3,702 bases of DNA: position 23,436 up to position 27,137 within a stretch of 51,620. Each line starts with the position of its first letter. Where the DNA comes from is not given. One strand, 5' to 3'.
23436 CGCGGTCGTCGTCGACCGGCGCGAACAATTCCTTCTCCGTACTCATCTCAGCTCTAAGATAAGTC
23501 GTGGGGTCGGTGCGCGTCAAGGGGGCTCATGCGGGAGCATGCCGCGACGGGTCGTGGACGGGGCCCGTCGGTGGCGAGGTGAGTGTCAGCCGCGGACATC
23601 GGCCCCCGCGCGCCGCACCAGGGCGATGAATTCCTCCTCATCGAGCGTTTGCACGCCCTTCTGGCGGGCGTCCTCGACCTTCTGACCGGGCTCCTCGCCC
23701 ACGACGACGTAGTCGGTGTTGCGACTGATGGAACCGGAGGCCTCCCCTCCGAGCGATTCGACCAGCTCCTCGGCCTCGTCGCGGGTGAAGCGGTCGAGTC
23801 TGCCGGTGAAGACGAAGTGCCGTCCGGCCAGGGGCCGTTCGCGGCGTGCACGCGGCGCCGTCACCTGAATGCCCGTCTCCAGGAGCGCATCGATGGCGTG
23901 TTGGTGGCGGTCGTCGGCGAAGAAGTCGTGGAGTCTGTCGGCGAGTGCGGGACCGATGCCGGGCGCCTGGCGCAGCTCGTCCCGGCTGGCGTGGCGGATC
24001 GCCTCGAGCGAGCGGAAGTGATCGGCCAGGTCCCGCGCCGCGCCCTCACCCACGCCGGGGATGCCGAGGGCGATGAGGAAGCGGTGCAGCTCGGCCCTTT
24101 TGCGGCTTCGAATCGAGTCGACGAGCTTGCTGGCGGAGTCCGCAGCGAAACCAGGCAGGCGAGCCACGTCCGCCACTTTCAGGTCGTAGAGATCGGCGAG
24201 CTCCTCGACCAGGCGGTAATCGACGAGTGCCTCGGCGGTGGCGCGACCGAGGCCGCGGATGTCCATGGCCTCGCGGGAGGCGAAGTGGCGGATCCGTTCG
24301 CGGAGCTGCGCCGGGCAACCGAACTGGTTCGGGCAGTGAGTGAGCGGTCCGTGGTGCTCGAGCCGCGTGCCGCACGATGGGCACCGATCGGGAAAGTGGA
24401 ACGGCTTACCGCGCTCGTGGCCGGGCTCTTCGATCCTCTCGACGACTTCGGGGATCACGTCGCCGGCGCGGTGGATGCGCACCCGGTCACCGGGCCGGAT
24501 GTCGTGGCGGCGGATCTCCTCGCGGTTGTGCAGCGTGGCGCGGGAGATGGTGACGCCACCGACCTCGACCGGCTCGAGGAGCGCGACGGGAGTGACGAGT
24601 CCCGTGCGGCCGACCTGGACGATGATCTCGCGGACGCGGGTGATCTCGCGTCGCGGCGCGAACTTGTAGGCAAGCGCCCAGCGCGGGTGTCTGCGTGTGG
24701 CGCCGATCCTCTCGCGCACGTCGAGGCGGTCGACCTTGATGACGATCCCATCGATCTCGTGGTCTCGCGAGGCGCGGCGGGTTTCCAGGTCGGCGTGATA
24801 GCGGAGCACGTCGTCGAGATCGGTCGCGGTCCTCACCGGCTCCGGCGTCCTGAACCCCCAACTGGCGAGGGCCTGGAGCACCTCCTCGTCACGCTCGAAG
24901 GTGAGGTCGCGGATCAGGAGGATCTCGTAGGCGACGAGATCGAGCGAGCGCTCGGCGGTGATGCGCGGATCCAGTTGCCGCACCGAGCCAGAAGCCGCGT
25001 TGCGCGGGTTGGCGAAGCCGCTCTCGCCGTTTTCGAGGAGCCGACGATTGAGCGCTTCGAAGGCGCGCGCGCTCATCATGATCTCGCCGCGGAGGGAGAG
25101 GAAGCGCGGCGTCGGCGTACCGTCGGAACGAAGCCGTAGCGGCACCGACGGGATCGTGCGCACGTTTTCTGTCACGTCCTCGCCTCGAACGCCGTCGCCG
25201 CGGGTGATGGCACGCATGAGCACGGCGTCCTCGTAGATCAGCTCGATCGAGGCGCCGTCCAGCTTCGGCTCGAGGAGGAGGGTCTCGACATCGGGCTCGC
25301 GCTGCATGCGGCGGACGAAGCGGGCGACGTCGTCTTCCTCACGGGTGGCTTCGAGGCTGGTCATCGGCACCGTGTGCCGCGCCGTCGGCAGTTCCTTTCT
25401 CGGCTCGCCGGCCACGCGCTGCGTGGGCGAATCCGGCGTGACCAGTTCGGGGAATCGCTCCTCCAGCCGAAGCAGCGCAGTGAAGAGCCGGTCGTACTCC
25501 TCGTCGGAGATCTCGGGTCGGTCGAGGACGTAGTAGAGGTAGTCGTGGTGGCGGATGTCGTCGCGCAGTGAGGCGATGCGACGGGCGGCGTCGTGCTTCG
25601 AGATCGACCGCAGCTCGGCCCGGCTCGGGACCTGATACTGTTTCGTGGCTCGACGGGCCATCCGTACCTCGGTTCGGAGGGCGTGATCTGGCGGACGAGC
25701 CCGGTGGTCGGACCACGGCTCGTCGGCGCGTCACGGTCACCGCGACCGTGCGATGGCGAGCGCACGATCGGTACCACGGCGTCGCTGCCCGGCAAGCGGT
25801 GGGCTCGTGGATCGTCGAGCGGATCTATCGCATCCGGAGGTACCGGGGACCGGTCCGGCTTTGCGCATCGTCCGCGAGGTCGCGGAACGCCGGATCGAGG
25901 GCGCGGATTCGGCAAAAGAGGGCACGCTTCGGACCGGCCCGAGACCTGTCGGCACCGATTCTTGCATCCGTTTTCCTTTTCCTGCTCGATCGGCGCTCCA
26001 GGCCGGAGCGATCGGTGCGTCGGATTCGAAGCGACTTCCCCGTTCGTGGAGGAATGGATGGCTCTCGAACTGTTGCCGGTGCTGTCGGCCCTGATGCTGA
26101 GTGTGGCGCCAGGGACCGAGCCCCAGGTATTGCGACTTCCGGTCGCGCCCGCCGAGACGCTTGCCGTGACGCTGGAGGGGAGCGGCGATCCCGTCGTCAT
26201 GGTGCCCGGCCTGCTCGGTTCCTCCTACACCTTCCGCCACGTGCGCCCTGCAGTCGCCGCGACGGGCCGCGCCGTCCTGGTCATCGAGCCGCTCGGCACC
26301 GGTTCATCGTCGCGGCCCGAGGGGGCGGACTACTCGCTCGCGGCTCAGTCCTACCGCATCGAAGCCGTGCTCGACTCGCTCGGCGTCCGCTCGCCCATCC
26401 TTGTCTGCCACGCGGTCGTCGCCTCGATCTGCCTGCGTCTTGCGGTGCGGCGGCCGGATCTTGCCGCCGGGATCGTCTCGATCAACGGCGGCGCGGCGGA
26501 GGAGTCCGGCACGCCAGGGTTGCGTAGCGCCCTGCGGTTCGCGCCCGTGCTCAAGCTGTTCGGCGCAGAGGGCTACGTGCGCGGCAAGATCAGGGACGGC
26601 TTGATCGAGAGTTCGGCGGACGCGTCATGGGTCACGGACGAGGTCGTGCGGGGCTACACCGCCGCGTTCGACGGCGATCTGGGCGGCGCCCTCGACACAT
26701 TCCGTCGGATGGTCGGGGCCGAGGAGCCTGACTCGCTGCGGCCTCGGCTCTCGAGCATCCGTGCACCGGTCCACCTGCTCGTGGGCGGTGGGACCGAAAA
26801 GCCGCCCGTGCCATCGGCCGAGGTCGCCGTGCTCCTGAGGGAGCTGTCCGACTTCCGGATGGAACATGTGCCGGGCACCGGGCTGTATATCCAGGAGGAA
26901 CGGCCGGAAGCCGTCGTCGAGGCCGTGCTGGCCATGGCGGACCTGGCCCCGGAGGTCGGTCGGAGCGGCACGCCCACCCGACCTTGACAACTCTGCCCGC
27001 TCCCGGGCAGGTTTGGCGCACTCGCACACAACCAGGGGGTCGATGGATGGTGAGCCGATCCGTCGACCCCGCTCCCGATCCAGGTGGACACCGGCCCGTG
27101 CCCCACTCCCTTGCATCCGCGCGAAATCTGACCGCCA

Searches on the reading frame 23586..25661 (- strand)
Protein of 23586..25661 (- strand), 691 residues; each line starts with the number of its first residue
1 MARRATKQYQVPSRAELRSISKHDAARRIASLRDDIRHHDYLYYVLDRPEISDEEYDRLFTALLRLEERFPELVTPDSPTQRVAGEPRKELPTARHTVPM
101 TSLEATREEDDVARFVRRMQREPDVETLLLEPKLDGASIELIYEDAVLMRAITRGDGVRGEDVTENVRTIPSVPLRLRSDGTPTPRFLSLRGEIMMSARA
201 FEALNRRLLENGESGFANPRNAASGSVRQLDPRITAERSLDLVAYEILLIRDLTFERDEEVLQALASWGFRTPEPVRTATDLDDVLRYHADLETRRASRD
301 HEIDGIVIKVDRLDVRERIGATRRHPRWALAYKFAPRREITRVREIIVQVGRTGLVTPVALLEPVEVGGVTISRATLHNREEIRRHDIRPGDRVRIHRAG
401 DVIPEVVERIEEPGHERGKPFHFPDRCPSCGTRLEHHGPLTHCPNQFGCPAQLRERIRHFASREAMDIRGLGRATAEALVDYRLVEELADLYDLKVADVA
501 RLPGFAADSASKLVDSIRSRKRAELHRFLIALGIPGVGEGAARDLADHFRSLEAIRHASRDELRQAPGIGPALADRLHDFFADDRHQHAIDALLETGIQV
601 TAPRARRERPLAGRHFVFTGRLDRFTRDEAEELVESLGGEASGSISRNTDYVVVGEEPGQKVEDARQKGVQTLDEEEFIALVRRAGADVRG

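Call 45: search_protein_families(library=pfam, proteins=[window:23586-25661:-], max_evalue=0.0001)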
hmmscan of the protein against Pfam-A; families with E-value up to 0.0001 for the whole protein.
window:23586-25661:- (691 aa): 8 families
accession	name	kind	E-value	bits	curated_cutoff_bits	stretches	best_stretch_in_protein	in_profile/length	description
PF01653.23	DNA_ligase_aden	-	1e-78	264.8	27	1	90-336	3-252/253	NAD-dependent DNA ligase adenylation domain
PF03120.22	DNA_ligase_OB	-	2.2e-31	108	32.9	1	341-412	2-73/79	NAD-dependent DNA ligase OB-fold domain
PF14520.12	HHH_5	-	1.3e-21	77.3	27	2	530-581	3-55/57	Helix-hairpin-helix domain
PF12826.13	HHH_2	-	2.3e-20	72.9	27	1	527-590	1-64/64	Helix-hairpin-helix motif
PF00533.33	BRCT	-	1.2e-13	51.5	21.3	1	607-681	2-77/78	BRCA1 C Terminus (BRCT) domain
PF22745.1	Nlig-Ia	-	2e-11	44.8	27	1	26-76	3-53/92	DNA ligase-like, N-terminal NAD+-binding domain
PF00633.29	HHH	-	1.7e-09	37.4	24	1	551-580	1-30/30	Helix-hairpin-helix motif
PF14716.13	HHH_8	-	6.3e-05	23.7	30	0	556-582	45-69/73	Helix-hairpin-helix domain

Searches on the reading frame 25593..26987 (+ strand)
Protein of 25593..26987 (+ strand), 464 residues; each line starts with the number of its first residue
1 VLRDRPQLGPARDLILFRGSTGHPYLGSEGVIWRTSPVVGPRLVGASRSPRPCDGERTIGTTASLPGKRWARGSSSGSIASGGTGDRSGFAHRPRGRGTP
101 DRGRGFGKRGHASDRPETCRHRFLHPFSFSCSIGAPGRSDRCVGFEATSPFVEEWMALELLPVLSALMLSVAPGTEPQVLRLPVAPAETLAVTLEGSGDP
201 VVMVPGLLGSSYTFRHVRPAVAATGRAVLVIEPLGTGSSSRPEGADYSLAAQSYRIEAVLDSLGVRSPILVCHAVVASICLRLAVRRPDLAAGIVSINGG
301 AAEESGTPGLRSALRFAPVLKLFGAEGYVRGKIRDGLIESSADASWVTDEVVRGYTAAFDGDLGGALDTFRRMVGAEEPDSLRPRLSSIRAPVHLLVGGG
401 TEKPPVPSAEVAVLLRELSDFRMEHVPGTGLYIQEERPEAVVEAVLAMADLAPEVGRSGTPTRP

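Call 45: search_protein_families(library=pfam, proteins=[window:25593-26987:+], max_evalue=0.0001)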
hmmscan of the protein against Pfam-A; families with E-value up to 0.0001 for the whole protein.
window:25593-26987:+ (464 aa): 1 family
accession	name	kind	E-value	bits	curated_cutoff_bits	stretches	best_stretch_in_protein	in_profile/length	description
PF00561.26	Abhydrolase_1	-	5.1e-14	53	25.8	1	200-307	2-106/245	alpha/beta hydrolase fold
